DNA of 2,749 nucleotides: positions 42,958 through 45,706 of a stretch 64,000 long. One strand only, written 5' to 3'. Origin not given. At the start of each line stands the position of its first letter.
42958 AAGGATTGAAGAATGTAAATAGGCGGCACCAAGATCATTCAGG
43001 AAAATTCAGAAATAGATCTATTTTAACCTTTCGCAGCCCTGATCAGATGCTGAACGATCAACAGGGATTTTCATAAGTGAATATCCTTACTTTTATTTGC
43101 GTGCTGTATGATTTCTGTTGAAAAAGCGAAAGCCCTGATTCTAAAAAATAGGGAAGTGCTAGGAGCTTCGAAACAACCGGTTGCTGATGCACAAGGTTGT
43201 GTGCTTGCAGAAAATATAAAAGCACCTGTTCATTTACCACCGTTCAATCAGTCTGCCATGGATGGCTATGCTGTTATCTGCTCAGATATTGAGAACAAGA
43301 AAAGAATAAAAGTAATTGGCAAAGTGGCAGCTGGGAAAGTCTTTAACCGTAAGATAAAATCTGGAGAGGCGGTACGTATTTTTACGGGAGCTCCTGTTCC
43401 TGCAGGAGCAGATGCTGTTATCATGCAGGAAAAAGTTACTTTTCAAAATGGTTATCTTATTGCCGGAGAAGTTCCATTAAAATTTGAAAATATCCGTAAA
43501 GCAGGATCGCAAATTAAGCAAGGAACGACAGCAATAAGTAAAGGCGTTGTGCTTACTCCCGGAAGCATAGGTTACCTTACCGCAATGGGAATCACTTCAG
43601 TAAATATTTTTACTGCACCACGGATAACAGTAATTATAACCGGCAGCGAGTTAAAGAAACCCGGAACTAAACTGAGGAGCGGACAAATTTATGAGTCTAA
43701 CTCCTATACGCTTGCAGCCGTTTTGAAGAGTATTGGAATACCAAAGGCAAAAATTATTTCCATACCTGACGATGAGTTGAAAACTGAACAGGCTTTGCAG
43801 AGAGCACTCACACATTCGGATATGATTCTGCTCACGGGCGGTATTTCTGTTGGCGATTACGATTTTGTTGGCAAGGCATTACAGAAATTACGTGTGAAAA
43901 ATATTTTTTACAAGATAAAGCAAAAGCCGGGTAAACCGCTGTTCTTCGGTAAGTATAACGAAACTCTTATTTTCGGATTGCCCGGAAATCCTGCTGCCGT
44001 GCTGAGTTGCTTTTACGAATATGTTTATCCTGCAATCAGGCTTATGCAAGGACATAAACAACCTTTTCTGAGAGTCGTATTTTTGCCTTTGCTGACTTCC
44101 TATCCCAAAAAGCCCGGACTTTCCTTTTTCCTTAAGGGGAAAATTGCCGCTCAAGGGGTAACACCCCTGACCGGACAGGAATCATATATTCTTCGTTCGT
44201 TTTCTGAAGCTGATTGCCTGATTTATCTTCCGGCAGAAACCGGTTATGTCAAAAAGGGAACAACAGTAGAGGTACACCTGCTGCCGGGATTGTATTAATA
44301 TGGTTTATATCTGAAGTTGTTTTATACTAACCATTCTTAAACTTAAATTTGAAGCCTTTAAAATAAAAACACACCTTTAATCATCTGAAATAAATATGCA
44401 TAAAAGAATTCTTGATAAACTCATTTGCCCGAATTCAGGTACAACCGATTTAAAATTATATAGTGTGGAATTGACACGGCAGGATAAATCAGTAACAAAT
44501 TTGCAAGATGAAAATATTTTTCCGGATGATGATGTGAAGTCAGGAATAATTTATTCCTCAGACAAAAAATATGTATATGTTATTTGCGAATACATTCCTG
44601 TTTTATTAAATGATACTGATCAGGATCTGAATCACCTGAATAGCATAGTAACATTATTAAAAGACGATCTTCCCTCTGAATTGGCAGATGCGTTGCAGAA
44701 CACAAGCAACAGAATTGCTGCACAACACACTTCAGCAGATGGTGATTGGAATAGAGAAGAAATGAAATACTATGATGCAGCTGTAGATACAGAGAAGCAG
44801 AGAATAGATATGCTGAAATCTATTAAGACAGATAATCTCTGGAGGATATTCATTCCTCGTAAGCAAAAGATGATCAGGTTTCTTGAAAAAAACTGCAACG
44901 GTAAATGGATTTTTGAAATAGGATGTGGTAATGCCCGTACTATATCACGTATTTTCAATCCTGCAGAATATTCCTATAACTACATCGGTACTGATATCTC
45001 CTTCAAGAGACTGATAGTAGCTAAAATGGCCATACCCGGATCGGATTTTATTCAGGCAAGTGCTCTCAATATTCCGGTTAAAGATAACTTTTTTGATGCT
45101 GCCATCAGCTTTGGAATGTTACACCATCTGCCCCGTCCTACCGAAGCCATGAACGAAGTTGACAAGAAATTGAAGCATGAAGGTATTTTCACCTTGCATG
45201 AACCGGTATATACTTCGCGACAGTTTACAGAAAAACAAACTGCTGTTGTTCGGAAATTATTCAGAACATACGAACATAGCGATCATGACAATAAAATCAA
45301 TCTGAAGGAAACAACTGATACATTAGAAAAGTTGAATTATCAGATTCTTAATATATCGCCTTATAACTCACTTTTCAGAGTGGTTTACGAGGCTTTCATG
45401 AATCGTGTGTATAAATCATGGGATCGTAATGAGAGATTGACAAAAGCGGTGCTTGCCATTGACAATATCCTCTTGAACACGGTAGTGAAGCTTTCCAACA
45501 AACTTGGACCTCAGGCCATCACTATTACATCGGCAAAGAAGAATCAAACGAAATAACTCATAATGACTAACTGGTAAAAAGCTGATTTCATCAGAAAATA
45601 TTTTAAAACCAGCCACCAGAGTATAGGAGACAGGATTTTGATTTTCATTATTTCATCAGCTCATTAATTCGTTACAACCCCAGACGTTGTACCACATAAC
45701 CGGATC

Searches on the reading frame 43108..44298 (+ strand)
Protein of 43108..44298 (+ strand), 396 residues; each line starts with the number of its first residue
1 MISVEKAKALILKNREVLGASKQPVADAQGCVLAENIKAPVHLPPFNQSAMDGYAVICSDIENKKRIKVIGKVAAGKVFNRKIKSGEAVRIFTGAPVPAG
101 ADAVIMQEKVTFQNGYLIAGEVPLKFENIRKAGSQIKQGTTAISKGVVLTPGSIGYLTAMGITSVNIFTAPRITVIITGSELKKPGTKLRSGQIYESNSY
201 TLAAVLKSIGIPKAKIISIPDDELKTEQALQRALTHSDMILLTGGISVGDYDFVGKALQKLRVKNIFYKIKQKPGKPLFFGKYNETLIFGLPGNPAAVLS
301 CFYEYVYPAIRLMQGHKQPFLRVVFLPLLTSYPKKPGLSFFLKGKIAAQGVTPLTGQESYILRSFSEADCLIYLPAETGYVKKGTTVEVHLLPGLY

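Call 3: search_protein_families(library=pfam, proteins=[window:43108-44298:+], max_evalue=0.01)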
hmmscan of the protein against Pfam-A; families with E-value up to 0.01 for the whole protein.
window:43108-44298:+ (396 aa): 3 families
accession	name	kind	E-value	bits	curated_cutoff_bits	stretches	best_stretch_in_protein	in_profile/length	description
PF03453.22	MoeA_N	-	2.6e-43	147.9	30.8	1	2-161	1-160/160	MoeA N-terminal region (domain I and II)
PF00994.29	MoCF_biosynth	-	1.9e-29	102.7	26.6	1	175-311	2-143/144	Probable molybdopterin binding domain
PF03454.20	MoeA_C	-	5e-13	49.5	22.1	1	327-392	3-72/72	MoeA C-terminal region (domain IV)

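Call 4: search_protein_families(library=ncbifam, proteins=[window:43108-44298:+], max_evalue=0.01)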
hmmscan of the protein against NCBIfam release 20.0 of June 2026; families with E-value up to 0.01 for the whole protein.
window:43108-44298:+ (396 aa): 11 families
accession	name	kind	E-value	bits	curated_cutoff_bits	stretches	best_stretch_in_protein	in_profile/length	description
NF007960.1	PRK10680.1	equivalog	2.5e-105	352.5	440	1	2-391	1-400/401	molybdopterin molybdotransferase MoeA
NF045515.2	Glp_gephyrin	equivalog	2.9e-93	312.8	475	1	3-392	2-403/403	molybdotransferase-like divisome protein Glp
NF011060.0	PRK14491.1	equivalog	8.6e-91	305.2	532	1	2-391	200-593/598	bifunctional molybdopterin-guanine dinucleotide biosynthesis adaptor protein MobB/molybdopterin molybdotransferase MoeA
NF011068.0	PRK14498.1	equivalog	2.3e-87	293.6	534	1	2-392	10-410/647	molybdopterin biosynthesis protein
NF050098.1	MoeA_actino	exception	1.7e-86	290.5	560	1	3-392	2-400/400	molybdopterin molybdotransferase MoeA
NF011067.0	PRK14497.1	equivalog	1.3e-62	212.2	536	1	23-319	33-327/546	putative molybdopterin biosynthesis protein MoeA/unknown domain fusion protein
TIGR00177.1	molyb_syn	domain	1.5e-29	102.9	85.35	1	171-306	2-146/148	molybdenum cofactor synthesis domain-containing protein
NF001813.0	PRK00549.1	equivalog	6e-08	32.1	379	1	186-247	9-70/414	competence/damage-inducible protein A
TIGR00200.1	cinA_nterm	subfamily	7e-06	25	243.15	1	185-248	9-72/414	CinA family nicotinamide mononucleotide deamidase-related protein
NF002291.0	PRK01215.1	equivalog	0.00016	20.8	293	1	186-252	12-78/264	nicotinamide mononucleotide deamidase-related protein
NF002947.1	PRK03604.1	equivalog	0.00062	19.1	285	1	192-265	160-234/301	bifunctional molybdenum cofactor biosynthesis protein MoaC/MoaB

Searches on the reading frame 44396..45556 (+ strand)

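Call 3: search_protein_families(library=pfam, proteins=[window:44396-45556:+], max_evalue=0.01)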
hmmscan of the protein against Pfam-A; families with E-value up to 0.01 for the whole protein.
window:44396-45556:+ (386 aa): 6 families
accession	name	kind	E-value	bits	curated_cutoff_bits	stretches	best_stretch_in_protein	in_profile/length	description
PF08241.18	Methyltransf_11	-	7.4e-17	62.2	21.2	1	174-266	2-94/95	Methyltransferase domain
PF13649.12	Methyltransf_25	-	1.2e-11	45.6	27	1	172-263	1-97/97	Methyltransferase domain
PF13847.12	Methyltransf_31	-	1.3e-11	44.8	27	1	172-282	7-127/145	Methyltransferase domain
PF08242.18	Methyltransf_12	-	4.9e-10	40.5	30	1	174-265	2-98/98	Methyltransferase domain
PF13489.12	Methyltransf_23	-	2e-09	37.8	27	1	160-299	14-139/164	Methyltransferase domain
PF01209.24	Ubie_methyltran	-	4.7e-05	23.3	20.1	1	137-269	23-153/233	ubiE/COQ5 methyltransferase family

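Call 4: search_protein_families(library=ncbifam, proteins=[window:44396-45556:+], max_evalue=0.01)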
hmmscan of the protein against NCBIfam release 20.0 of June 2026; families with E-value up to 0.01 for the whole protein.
window:44396-45556:+ (386 aa): 18 families
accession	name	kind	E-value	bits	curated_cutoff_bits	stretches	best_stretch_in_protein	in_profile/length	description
NF045667.1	MTase_DVU1556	equivalog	1.2e-11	44.5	155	1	168-320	22-165/213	DVU_1556 family methyltransferase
NF001244.0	PRK00216.1-5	equivalog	1.1e-09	37.9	216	1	144-273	31-159/236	bifunctional demethylmenaquinone methyltransferase/2-methoxy-6-polyprenyl-1,4-benzoquinol methylase UbiE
NF045823.1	PthPhpthDimycoMt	equivalog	1.8e-09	37.1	300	1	167-295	65-193/256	phthiotriol/phenolphthiotriol dimycocerosates methyltransferase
TIGR02072.1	BioC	equivalog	4.2e-09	36.5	184.95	1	157-268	21-133/244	malonyl-ACP O-methyltransferase BioC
TIGR01934.1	MenG_MenH_UbiE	subfamily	6.6e-09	35.4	158.35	1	140-280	18-154/223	ubiquinone/menaquinone biosynthesis methyltransferase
NF045825.1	FAmtase_mtf2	equivalog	9.2e-09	34.9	400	1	167-285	57-175/248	fatty-acid O-methyltransferase Mtf2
TIGR04345.1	ovoA_Cterm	equivalog_domain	7.2e-05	22.4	170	1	217-282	119-184/242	putative 4-mercaptohistidine N1-methyltransferase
NF008686.0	PRK11705.1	equivalog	9.3e-05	21.6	400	1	168-269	167-267/383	cyclopropane fatty acyl phospholipid synthase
NF041536.1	ArsM_DUF2284_UU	exception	0.00013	20.5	575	1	168-282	76-195/459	arsenite methyltransferase/DUF2284 domain selenoprotein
TIGR00452.1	TIGR00452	equivalog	0.00019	20.4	275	1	143-268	94-220/316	tRNA 5-methoxyuridine(34)/uridine 5-oxyacetic acid(34) synthase CmoB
NF001242.0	PRK00216.1-3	equivalog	0.00032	20.2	351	1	136-269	40-177/258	bifunctional demethylmenaquinone methyltransferase/2-methoxy-6-polyprenyl-1,4-benzoquinol methylase UbiE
NF011650.0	PRK15068.1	equivalog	0.00034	19.6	209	1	141-267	97-225/324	tRNA 5-methoxyuridine(34)/uridine 5-oxyacetic acid(34) synthase CmoB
NF001241.0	PRK00216.1-2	equivalog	0.0008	19.1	327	1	158-269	42-149/231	demethylmenaquinone methyltransferase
NF040539.1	AST_met_ArsM_2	exception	0.0009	19.1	240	1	164-267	52-163/262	putative arsinothricin biosynthesis methyltransferase ArsM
TIGR01983.1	UbiG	equivalog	0.00095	18.5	102.95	1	158-267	38-151/228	bifunctional 2-polyprenyl-6-hydroxyphenol methylase/3-demethylubiquinol 3-O-methyltransferase UbiG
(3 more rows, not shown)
